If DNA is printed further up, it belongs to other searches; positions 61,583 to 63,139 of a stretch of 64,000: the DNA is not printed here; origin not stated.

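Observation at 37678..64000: Surface-glycan island encoding a full NDP-deoxysugar tailoring set (C-methyl, O-methyl, carbamoyl, amino), suggesting a noviose-like decorated sugar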

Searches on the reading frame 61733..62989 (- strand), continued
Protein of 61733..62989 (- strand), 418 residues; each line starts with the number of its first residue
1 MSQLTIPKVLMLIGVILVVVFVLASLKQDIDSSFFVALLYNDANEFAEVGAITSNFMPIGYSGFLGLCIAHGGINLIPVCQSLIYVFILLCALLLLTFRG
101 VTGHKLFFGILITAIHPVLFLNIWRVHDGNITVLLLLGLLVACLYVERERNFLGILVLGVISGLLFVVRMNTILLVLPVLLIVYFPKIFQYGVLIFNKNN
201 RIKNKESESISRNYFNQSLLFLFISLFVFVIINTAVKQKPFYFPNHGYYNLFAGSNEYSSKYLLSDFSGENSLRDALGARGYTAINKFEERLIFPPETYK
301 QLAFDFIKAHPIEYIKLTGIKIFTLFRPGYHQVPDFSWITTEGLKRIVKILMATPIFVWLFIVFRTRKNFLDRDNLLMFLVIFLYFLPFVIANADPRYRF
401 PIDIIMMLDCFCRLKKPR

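Call 22: find_homologous_proteins(query=L001:3708-4949:+, max_evalue=1e-20)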
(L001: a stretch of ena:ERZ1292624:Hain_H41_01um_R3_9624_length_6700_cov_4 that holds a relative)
Query L001:3708-4949:+ (413 aa): 7999 proteins with E <= 1e-20 among 8000 candidates; the best 120 are listed.
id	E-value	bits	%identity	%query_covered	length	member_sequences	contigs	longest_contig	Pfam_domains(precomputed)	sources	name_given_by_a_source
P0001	3.6e-274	927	100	100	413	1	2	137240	PF13489.13,PF08421.17,PF08484.18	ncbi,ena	-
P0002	3.1e-219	746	77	99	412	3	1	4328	PF13489.13,PF08421.17,PF08484.18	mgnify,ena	mgnify:FL=1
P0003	5.1e-218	742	77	100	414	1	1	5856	PF13489.13,PF08421.17,PF08484.18,PF08242.19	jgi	-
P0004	2.1e-216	737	76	100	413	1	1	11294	PF13489.13,PF08421.17,PF08484.18,PF08242.19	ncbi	-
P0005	2.4e-216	737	76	100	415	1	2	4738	PF13489.13,PF08421.17,PF08484.18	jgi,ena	-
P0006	3.2e-216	736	77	100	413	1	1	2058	PF13489.13,PF08421.17,PF08484.18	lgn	-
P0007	1.2e-215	735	75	100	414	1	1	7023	PF13489.13,PF08421.17,PF08484.18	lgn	-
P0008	2.3e-215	734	75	100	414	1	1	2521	PF13489.13,PF08421.17,PF08484.18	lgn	-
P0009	4.1e-215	733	76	100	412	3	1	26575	PF13489.13,PF08421.17,PF08484.18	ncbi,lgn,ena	ncbi:MAG: class I SAM-dependent methyltransferase [Patescibacteria group bacterium]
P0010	4.6e-215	733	77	99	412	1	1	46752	PF13489.13,PF08421.17,PF08484.18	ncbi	-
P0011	6.4e-215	732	74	100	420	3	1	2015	PF13489.13,PF08421.17,PF08484.18,PF08242.19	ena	-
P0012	1.0e-213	728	75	100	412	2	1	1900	PF13489.13,PF08421.17,PF08484.18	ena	-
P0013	6.7e-213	725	75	99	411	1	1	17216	PF13489.13,PF08421.17,PF08484.18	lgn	-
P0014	4.2e-212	723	74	98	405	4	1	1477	PF13489.13,PF08421.17,PF08484.18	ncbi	-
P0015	4.5e-212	723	75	100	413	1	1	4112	PF13489.13,PF08421.17,PF08484.18,PF08242.19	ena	-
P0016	1.1e-211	721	74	100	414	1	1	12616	PF13489.13,PF08421.17,PF08484.18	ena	-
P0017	1.3e-211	721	76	97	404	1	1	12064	PF13489.13,PF08421.17,PF08484.18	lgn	-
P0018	4.5e-211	719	73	100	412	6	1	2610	PF13489.13,PF08421.17,PF08484.18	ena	-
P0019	5.6e-211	719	72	100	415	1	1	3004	PF13489.13,PF08421.17,PF08484.18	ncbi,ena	-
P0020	6.8e-211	719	74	100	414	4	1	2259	PF13489.13,PF08421.17,PF08484.18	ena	-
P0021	6.9e-211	719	76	100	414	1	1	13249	PF13489.13,PF08421.17,PF08484.18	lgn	-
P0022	9.3e-211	718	72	100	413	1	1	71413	PF13489.13,PF08421.17,PF08484.18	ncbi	ncbi:MAG: class I SAM-dependent methyltransferase [Patescibacteria group bacterium]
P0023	9.7e-211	718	72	99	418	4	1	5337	PF13489.13,PF08421.17,PF08484.18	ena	-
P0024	6.2e-210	716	73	100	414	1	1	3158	PF13489.13,PF08421.17,PF08484.18,PF08242.19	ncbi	-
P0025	1.1e-209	715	75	99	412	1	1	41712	PF13489.13,PF08421.17,PF08484.18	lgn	-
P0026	2.1e-209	714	73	100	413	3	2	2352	PF13489.13,PF08421.17,PF08484.18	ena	-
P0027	2.7e-209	714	73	98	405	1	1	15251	PF13489.13,PF08421.17,PF08484.18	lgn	-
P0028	5.8e-209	713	74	100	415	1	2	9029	PF13489.13,PF08421.17,PF08484.18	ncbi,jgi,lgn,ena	-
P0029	8.2e-209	712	73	100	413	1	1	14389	PF13489.13,PF08421.17,PF08484.18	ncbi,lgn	-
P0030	9.0e-209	712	75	100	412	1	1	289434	PF13489.13,PF08421.17,PF08484.18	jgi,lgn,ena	-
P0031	1.3e-208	711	72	98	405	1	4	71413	PF13489.13,PF08421.17,PF08484.18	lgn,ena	-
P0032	1.0e-207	708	72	98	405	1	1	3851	PF13489.13,PF08421.17,PF08484.18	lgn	-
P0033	1.1e-206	705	73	99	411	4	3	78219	PF13489.13,PF08421.17,PF08484.18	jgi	jgi:hypothetical protein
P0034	4.2e-206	703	72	99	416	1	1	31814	PF13489.13,PF08421.17,PF08484.18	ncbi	-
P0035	1.0e-205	702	73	100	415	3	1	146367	PF13489.13,PF08421.17,PF08484.18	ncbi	ncbi:MAG: class I SAM-dependent methyltransferase [Candidatus Jorgensenbacteria bacterium]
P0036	1.3e-205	701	73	100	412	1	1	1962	PF13489.13,PF08421.17,PF08484.18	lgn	-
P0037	9.3e-205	699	71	100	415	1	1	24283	PF13489.13,PF08421.17,PF08484.18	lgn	-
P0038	1.1e-204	698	72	100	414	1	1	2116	PF13489.13,PF08421.17,PF08484.18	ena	-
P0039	1.3e-204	698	70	100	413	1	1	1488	PF13489.13,PF08421.17,PF08484.18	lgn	-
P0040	2.0e-204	698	71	100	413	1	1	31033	PF13489.13,PF08421.17,PF08484.18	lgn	-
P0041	2.2e-204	697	71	100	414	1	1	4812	PF13489.13,PF08421.17,PF08484.18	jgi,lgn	-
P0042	5.0e-204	696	72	100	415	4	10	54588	PF13489.13,PF08421.17,PF08484.18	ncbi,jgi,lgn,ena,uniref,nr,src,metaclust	ncbi:methyltransferase [Candidatus Jorgensenbacteria bacterium RIFCSPLOWO2_01_FULL_45_25b]|uniref:Me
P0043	6.1e-203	693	70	100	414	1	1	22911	PF13489.13,PF08421.17,PF08484.18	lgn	-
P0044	7.0e-203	692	72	100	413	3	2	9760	PF13489.13,PF08421.17,PF08484.18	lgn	-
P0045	2.7e-202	691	72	99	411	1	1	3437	PF13489.13,PF08421.17,PF08484.18,PF08242.19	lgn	-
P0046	4.8e-201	686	71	100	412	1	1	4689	PF13489.13,PF08421.17,PF08484.18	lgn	-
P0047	1.6e-200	685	69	100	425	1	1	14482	PF13489.13,PF08421.17,PF08484.18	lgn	-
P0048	1.6e-200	685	71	99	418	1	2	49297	PF13489.13,PF08421.17,PF08484.18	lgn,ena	-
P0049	1.9e-200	684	70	100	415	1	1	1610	PF13489.13,PF08421.17,PF08484.18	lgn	-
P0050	1.4e-199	682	70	99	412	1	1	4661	PF13489.13,PF08421.17,PF08484.18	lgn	-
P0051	2.1e-199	681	69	99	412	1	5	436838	PF13489.13,PF08421.17,PF08484.18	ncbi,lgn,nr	ncbi:class I SAM-dependent methyltransferase [Candidatus Woesearchaeota archaeon]|nr:class I SAM-dep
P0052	2.5e-199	681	69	100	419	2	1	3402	PF13489.13,PF08421.17,PF08484.18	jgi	jgi:hypothetical protein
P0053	9.4e-199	679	71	99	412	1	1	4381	PF13489.13,PF08421.17,PF08484.18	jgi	jgi:hypothetical protein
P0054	1.5e-198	678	70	100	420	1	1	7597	PF13489.13,PF08421.17,PF08484.18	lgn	-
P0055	1.6e-198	678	70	99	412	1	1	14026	PF13489.13,PF08421.17,PF08484.18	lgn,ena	-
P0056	1.8e-198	678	69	100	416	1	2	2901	PF13489.13,PF08421.17,PF08484.18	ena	-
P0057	4.3e-198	677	69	99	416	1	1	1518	PF13489.13,PF08421.17,PF08484.18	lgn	-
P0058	5.5e-198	676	69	99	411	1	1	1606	PF13489.13,PF08421.17,PF08484.18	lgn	-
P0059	6.0e-198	676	69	100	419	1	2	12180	PF13489.13,PF08421.17,PF08484.18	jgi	jgi:hypothetical protein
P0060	7.9e-198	676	69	99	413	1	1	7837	PF13489.13,PF08421.17,PF08484.18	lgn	-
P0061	1.4e-197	675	70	100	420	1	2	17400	PF13489.13,PF08421.17,PF08484.18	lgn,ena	-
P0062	2.2e-197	674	70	99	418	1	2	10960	PF13489.13,PF08421.17,PF08484.18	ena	-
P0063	5.8e-197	673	70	99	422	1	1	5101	PF13489.13,PF08421.17,PF08484.18,PF08242.19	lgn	-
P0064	5.9e-197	673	70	99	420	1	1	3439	PF13489.13,PF08421.17,PF08484.18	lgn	-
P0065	6.0e-197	673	69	99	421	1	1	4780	PF13489.13,PF08421.17,PF08484.18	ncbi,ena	-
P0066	6.0e-197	673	70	99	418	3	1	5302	PF13489.13,PF08421.17,PF08484.18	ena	-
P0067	7.0e-197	673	69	99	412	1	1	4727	PF13489.13,PF08421.17,PF08484.18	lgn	-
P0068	7.3e-197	673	69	99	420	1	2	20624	PF13489.13,PF08421.17,PF08484.18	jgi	-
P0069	1.1e-196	672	69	99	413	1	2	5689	PF13489.13,PF08421.17,PF08484.18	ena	-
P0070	1.2e-196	672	69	99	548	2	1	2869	PF13489.13,PF08421.17,PF08484.18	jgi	-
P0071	1.3e-196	672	70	99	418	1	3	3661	PF13489.13,PF08421.17,PF08484.18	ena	-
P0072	1.3e-196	672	70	99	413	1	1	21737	PF13489.13,PF08421.17,PF08484.18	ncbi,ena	-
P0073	1.4e-196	672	69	100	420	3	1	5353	PF13489.13,PF08421.17,PF08484.18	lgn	-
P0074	1.8e-196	671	70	99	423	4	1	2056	PF13489.13,PF08421.17,PF08484.18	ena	-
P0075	2.0e-196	671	69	100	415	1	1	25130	PF13489.13,PF08421.17,PF08484.18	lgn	-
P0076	2.3e-196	671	68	99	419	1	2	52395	PF13489.13,PF08421.17,PF08484.18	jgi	jgi:hypothetical protein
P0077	2.3e-196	671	69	99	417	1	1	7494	PF13489.13,PF08421.17,PF08484.18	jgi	-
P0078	2.9e-196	671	69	99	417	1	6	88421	PF13489.13,PF08421.17,PF08484.18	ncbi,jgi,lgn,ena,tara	tara:strand:+ start:1662 stop:2915 length:1254 start_codon:yes stop_codon:yes gene_type:complete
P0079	3.6e-196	670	69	99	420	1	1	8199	PF13489.13,PF08421.17,PF08484.18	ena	-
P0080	3.8e-196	670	70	99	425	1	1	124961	PF13489.13,PF08421.17,PF08484.18,PF08242.19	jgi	jgi:SAM-dependent methyltransferase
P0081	4.2e-196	670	70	99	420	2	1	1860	PF13489.13,PF08421.17,PF08484.18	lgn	-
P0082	4.6e-196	670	69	100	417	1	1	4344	PF13489.13,PF08421.17,PF08484.18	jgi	jgi:hypothetical protein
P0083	4.6e-196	670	70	100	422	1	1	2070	PF13489.13,PF08421.17,PF08484.18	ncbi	-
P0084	4.8e-196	670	70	99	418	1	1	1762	PF13489.13,PF08421.17,PF08484.18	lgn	-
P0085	5.2e-196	670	69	99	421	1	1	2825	PF13489.13,PF08421.17,PF08484.18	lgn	-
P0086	5.6e-196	670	69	99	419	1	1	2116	PF13489.13,PF08421.17,PF08484.18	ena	-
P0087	6.3e-196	670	70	99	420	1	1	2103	PF13489.13,PF08421.17,PF08484.18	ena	-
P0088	8.2e-196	669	68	100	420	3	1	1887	PF13489.13,PF08421.17,PF08484.18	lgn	-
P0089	8.2e-196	669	69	99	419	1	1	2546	PF13489.13,PF08421.17,PF08484.18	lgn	-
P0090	1.2e-195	669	70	99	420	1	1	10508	PF13489.13,PF08421.17,PF08484.18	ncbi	-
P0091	1.3e-195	668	69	99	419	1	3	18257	PF13489.13,PF08421.17,PF08484.18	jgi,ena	jgi:SAM-dependent methyltransferase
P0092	1.4e-195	668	70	99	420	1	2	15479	PF13489.13,PF08421.17,PF08484.18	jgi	-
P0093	1.9e-195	668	67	100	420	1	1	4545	PF13489.13,PF08421.17,PF08484.18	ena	-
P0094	2.3e-195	668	68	99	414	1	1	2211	PF13489.13,PF08421.17,PF08484.18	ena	-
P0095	2.6e-195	668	69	99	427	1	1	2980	PF13489.13,PF08421.17,PF08484.18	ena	-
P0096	3.2e-195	667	69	99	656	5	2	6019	PF13489.13,PF08421.17,PF08484.18,PF00535.33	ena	-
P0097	4.3e-195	667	68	99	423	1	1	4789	PF13489.13,PF08421.17,PF08484.18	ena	-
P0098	4.3e-195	667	73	96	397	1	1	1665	PF13489.13,PF08421.17,PF08484.18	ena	-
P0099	5.0e-195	667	70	100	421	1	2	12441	PF13489.13,PF08421.17,PF08484.18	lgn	-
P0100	5.1e-195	667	68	99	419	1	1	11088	PF13489.13,PF08421.17,PF08484.18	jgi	jgi:SAM-dependent methyltransferase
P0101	5.2e-195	667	69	100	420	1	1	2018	PF13489.13,PF08421.17,PF08484.18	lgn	-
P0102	6.6e-195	666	69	99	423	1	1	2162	PF13489.13,PF08421.17,PF08484.18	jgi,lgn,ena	jgi:hypothetical protein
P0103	8.4e-195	666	68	99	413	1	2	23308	PF13489.13,PF08421.17,PF08484.18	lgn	-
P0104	9.4e-195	666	68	99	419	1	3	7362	PF13489.13,PF08421.17,PF08484.18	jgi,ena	jgi:hypothetical protein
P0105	1.4e-194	665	69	99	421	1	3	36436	PF13489.13,PF08421.17,PF08484.18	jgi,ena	-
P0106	1.4e-194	665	69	99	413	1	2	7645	PF13489.13,PF08421.17,PF08484.18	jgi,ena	-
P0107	1.4e-194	665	67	100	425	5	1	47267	PF13489.13,PF08421.17,PF08484.18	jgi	jgi:SAM-dependent methyltransferase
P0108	1.6e-194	665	68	100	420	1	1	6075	PF13489.13,PF08421.17,PF08484.18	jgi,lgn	-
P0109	1.7e-194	665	68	99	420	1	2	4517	PF13489.13,PF08421.17,PF08484.18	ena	-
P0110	2.1e-194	665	67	99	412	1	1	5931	PF13489.13,PF08421.17,PF08484.18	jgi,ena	-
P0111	2.4e-194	664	69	99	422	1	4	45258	PF13489.13,PF08421.17,PF08484.18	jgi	jgi:hypothetical protein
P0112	3.0e-194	664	68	99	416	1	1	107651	PF13489.13,PF08421.17,PF08484.18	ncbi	-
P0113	3.1e-194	664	68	99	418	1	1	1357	PF13489.13,PF08421.17,PF08484.18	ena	-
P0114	3.4e-194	664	68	99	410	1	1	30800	PF13489.13,PF08421.17,PF08484.18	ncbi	-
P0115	3.7e-194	664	68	99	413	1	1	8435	PF13489.13,PF08421.17,PF08484.18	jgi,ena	-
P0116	3.7e-194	664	68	99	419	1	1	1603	PF13489.13,PF08421.17,PF08484.18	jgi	jgi:SAM-dependent methyltransferase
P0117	4.5e-194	663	69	99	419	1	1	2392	PF13489.13,PF08421.17,PF08484.18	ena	-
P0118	5.4e-194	663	68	100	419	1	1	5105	PF13489.13,PF08421.17,PF08484.18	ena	-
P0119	6.1e-194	663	68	100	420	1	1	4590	PF13489.13,PF08421.17,PF08484.18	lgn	-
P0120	6.6e-194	663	67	99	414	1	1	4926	PF13489.13,PF08421.17,PF08484.18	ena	-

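Call 23: find_encoding_contigs(protein=P0001, flank=10000, max_places=4)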
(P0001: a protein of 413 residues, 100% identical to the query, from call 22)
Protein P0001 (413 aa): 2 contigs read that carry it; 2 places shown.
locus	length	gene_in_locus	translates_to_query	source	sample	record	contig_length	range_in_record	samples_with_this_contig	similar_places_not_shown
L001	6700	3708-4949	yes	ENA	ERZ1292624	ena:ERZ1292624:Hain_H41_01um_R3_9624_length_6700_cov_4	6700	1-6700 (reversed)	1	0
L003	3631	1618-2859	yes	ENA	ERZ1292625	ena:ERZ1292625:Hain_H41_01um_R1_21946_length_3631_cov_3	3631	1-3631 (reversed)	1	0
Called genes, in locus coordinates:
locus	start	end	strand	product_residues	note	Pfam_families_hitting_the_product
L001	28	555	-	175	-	-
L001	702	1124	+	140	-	PF14667:Polysacc_synt_C (weak), PF07883:Cupin_2 (faint)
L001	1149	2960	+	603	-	PF01408:GFO_IDH_MocA, PF02894:GFO_IDH_MocA_C, PF22725:GFO_IDH_MocA_C3, PF01370:Epimerase, PF04321:RmlD_sub_bind, PF07993:NAD_binding_4 (faint), PF02719:Polysacc_synt_2 (weak), PF16363:GDP_Man_Dehyd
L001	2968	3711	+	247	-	PF00535:Glycos_transf_2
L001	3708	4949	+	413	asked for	PF08421:Methyltransf_13, PF13489:Methyltransf_23, PF08484:Methyltransf_14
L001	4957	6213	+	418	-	-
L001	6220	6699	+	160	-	?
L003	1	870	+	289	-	?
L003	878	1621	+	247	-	PF00535:Glycos_transf_2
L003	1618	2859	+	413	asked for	PF08421:Methyltransf_13, PF13489:Methyltransf_23, PF08484:Methyltransf_14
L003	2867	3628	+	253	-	-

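Call 24: find_related_loci(query=P0001, collection=genome_contigs, flank=10000)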
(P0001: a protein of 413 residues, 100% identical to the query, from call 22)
Query P0001 (413 aa) in genome_contigs; peptide patterns used: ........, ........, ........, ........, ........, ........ (x = any residue, [..] = any of these).
105 stretches matched a pattern; 3 encode a relative of the query (tblastn E <= 1e-3); 3 distinct loci.
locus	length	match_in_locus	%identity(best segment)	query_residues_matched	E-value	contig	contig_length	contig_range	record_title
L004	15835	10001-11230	77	4-413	0e+0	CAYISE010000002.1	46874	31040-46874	MAG TPA_asm: uncultured Candidatus Saccharibacteria bacterium isolate ERP119705_co3_567 genome assembly, contig: NODE_63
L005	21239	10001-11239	73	1-413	0e+0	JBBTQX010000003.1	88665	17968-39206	MAG: Patescibacteria group bacterium isolate H41-bin082_1 H41_bin082_1_000000000003, whole genome shotgun sequence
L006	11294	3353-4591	76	1-413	0e+0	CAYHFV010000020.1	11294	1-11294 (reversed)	MAG TPA_asm: uncultured Candidatus Saccharibacteria bacterium isolate ERP119705_co12_143 genome assembly, contig: NODE_6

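Call 27: search_protein_families(library=ncbifam, proteins=[L001:702-1124:+, L001:1149-2960:+, L001:2968-3711:+, window:61733-62989:-, L001:28-555:-], max_evalue=0.001)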
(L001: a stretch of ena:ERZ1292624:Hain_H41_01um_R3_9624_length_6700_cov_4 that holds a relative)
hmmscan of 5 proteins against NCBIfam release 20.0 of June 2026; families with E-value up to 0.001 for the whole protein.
L001:702-1124:+ (140 aa): 1 family
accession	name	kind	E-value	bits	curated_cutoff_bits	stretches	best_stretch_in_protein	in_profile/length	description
TIGR03404.1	bicupin_oxalic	subfamily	0.00019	20.6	254.2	1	39-99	74-133/367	bicupin, oxalate decarboxylase family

L001:1149-2960:+ (603 aa): 19 families
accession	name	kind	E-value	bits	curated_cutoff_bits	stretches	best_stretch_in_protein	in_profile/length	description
NF041392.1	XylDh_Gfo6_Halo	equivalog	3.2e-38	131.4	350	1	5-331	15-349/350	D-xylose 1-dehydrogenase Gfo6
TIGR04380.1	myo_inos_iolG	equivalog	8.7e-28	97.1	355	1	7-331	2-330/330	inositol 2-dehydrogenase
NF040723.1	UDP-GlcNAcDh_Arch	equivalog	2.3e-25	89.7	450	1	30-152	23-144/302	UDP-N-acetylglucosamine 3-dehydrogenase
TIGR01214.1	rmlD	equivalog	7.1e-23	81.1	224.05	1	356-507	1-149/285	dTDP-4-dehydrorhamnose reductase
NF052479.1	LevoglcsnDh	equivalog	3.3e-22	78.7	650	1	39-159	43-164/386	levoglucosan dehydrogenase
NF052679.1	InsChiInosDhIolG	equivalog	2.8e-15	56.2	540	1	26-154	25-153/343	bifunctional inositol 2-dehydrogenase/D-chiro-inositol 1-dehydrogenase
NF008607.0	PRK11579.1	subfamily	1.5e-14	53.7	330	1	5-249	3-246/346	oxidoreductase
NF007574.0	PRK10206.1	equivalog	7.9e-12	44.9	352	1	32-166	29-163/345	oxidoreductase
TIGR01181.1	dTDP_gluc_dehyt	equivalog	1.2e-11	44.3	365.1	1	387-494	57-162/321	dTDP-glucose 4,6-dehydratase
NF007440.0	PRK09987.1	equivalog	1.4e-10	41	308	1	387-507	38-153/299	dTDP-4-dehydrorhamnose reductase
TIGR01179.1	galE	equivalog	4.1e-10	39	262.3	1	385-495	52-157/332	UDP-glucose 4-epimerase GalE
NF058563.1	BT_2159_fam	equivalog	4.6e-10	39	650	1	7-155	1-149/350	disaccharide 3-dehydrogenase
NF058561.1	BT_2158_fam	equivalog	1.7e-09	36.8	750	1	52-153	78-181/487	glycoside 3-dehydrogenase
NF007490.0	PRK10084.1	subfamily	2.9e-07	29.8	649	1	386-465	56-138/361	dTDP-glucose 4,6-dehydratase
TIGR02622.1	CDP_4_6_dhtase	equivalog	3.4e-07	29.7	278.45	1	387-493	61-164/352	CDP-glucose 4,6-dehydratase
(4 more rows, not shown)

L001:2968-3711:+ (247 aa): 9 families
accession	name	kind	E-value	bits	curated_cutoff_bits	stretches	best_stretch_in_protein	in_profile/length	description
NF047588.1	GlcsyltransPgfSStrep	equivalog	3.8e-17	62.5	500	1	1-216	1-211/308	glycosyltransferase PgfS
NF058614.1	PPMAGASynPpgS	equivalog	1.1e-15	57.6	370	1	5-198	4-194/226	polyprenyl-phospho-N-acetylgalactosaminyl synthase PpgS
NF007986.1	PRK10714.1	equivalog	5.9e-14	51.8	529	1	3-215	8-215/316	undecaprenyl-phosphate 4-deoxy-4-formamido-L-arabinose transferase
TIGR04182.1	glyco_TIGR04182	equivalog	1.3e-11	44.4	325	1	5-206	4-196/293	S-layer glycoprotein N-glycosyltransferase AglJ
TIGR03937.1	PgaC_IcaA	equivalog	9.3e-08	31.4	422.3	1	4-112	48-156/407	poly-beta-1,6-N-acetyl-D-glucosamine synthase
NF041391.1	DPhHxTase_Halo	equivalog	2.6e-06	26.6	375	1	9-203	3-186/213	dolichyl-phosphate hexose transferase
TIGR04283.1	glyco_like_mftF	equivalog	2.5e-05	24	182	1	4-110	2-101/221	TIGR04283 family arsenosugar biosynthesis glycosyltransferase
NF041875.1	EPS_EpsD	equivalog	0.00015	21.3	370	1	3-117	1-115/325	exopolysaccharide biosynthesis glycosyltransferase EpsD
NF007482.0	PRK10073.1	equivalog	0.00032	19.8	423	1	2-101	7-105/334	glycosyltransferase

window:61733-62989:- (418 aa): 1 family
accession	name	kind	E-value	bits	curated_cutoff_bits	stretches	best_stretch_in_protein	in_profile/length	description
NF047440.1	LA3751_2_3_fam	subfamily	0.00044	19.2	200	1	58-240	82-247/460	LA_3751/LA_3752 family putative glycosyltransferase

L001:28-555:- (175 aa): 0 families
